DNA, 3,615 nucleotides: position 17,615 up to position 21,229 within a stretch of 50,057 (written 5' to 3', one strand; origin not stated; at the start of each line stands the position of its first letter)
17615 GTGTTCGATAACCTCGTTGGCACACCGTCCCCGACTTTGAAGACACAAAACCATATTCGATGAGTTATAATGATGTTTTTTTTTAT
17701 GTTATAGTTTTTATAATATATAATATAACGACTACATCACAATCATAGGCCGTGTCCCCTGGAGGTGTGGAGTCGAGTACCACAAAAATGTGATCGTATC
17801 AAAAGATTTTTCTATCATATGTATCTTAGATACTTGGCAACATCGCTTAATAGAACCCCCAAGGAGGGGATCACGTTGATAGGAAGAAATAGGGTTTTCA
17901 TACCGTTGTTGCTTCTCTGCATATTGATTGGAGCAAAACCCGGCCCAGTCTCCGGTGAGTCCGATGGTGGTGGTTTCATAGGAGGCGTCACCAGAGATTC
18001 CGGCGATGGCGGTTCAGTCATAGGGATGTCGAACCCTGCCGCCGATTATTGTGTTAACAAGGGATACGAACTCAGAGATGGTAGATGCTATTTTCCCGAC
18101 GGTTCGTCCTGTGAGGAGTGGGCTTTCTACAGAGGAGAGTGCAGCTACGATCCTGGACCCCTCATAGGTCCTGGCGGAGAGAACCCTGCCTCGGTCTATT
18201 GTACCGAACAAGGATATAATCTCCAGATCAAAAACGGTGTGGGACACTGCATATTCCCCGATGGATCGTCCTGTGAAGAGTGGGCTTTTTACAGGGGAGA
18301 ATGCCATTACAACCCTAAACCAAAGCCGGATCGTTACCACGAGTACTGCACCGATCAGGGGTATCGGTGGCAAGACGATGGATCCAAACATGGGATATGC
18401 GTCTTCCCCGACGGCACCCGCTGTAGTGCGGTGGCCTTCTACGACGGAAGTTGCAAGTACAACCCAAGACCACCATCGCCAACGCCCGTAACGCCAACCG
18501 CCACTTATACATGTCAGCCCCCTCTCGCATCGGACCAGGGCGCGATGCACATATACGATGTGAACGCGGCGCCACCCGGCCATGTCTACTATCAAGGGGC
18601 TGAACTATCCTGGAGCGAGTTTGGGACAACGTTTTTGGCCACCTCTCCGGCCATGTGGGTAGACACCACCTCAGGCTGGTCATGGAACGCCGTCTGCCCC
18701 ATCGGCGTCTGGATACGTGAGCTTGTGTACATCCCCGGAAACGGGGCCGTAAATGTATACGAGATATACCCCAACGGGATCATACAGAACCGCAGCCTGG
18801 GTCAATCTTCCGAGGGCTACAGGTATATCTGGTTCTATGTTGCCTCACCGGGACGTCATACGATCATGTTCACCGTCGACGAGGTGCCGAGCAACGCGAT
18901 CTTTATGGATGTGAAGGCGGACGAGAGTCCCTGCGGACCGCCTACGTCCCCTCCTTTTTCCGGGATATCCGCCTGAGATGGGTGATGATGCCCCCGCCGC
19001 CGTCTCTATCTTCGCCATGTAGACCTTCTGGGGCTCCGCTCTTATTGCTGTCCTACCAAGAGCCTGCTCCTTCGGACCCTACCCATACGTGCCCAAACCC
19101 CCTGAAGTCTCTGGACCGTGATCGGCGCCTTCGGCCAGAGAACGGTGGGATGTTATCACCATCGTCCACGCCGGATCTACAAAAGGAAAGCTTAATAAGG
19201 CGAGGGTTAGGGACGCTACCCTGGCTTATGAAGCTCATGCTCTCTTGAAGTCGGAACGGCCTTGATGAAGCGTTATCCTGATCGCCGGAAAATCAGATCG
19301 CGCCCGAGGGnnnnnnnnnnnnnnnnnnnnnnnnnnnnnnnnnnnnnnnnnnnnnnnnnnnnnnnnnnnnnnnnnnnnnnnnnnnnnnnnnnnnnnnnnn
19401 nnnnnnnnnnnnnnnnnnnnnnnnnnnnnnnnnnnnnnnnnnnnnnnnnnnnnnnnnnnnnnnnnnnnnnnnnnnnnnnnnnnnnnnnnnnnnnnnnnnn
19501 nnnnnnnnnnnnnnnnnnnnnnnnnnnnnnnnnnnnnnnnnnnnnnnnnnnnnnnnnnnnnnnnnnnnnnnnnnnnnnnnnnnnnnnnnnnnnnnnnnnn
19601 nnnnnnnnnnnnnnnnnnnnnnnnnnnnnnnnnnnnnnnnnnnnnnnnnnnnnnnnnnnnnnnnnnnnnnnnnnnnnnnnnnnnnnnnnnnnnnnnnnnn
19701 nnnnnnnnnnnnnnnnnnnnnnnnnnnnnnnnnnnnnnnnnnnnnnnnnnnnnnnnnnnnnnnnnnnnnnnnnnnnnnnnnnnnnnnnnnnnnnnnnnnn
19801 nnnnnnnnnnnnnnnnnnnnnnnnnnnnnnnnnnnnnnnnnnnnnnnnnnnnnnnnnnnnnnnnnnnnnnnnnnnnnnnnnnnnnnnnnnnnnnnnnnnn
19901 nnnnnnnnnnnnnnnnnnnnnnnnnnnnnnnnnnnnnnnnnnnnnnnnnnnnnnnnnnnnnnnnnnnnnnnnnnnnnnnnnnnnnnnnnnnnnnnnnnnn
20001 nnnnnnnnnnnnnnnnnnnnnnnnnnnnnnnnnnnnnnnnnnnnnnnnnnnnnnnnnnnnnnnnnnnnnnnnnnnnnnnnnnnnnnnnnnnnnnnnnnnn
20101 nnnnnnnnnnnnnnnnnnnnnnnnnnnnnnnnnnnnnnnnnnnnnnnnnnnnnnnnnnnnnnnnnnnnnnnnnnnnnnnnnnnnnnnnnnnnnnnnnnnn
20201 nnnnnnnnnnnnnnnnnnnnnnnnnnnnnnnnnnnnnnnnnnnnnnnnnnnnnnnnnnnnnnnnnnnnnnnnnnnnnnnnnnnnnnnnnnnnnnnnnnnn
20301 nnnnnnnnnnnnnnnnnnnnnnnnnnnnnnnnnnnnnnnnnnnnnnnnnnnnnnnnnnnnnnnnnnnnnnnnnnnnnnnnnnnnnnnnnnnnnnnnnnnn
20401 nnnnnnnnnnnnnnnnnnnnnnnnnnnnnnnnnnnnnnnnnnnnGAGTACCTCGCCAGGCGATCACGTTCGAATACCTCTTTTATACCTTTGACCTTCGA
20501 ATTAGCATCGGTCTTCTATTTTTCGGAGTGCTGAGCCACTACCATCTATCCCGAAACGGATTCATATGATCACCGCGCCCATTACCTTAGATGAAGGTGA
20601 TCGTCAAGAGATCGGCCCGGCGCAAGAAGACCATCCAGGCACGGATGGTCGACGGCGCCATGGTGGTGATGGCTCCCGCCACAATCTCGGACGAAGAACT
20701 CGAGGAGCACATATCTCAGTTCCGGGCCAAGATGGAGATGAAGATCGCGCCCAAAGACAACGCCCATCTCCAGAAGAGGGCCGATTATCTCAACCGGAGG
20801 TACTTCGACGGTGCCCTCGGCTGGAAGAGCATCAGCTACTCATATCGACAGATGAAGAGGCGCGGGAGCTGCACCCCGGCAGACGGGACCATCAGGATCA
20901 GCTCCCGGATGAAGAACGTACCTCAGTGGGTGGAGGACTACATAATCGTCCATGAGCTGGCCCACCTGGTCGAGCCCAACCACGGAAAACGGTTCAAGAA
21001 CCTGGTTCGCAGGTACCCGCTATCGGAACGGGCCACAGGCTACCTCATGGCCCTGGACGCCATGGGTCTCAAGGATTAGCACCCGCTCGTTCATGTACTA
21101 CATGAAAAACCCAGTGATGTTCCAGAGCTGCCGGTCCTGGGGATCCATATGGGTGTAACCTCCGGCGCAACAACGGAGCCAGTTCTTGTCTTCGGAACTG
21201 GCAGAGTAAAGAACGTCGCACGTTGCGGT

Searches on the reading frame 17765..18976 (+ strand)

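Call 15: search_protein_families(library=pfam, proteins=[window:17765-18976:+], max_evalue=0.001)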
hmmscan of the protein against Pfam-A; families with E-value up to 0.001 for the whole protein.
window:17765-18976:+ (403 aa): 1 family
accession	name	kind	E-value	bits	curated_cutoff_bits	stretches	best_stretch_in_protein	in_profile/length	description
PF03891.20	DUF333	-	2.2e-35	121.1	25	3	140-179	4-47/47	Domain of unknown function (DUF333)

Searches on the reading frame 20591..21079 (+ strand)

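Call 15: search_protein_families(library=pfam, proteins=[window:20591-21079:+], max_evalue=0.001)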
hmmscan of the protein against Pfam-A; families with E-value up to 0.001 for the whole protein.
window:20591-21079:+ (162 aa): 2 families
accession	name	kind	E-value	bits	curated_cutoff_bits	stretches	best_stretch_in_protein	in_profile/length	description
PF01863.23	YgjP-like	-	3.5e-21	76.6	26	1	75-142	126-193/207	YgjP-like, metallopeptidase domain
PF10263.15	SprT-like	-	0.0003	21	25.6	1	62-141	3-94/108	SprT-like family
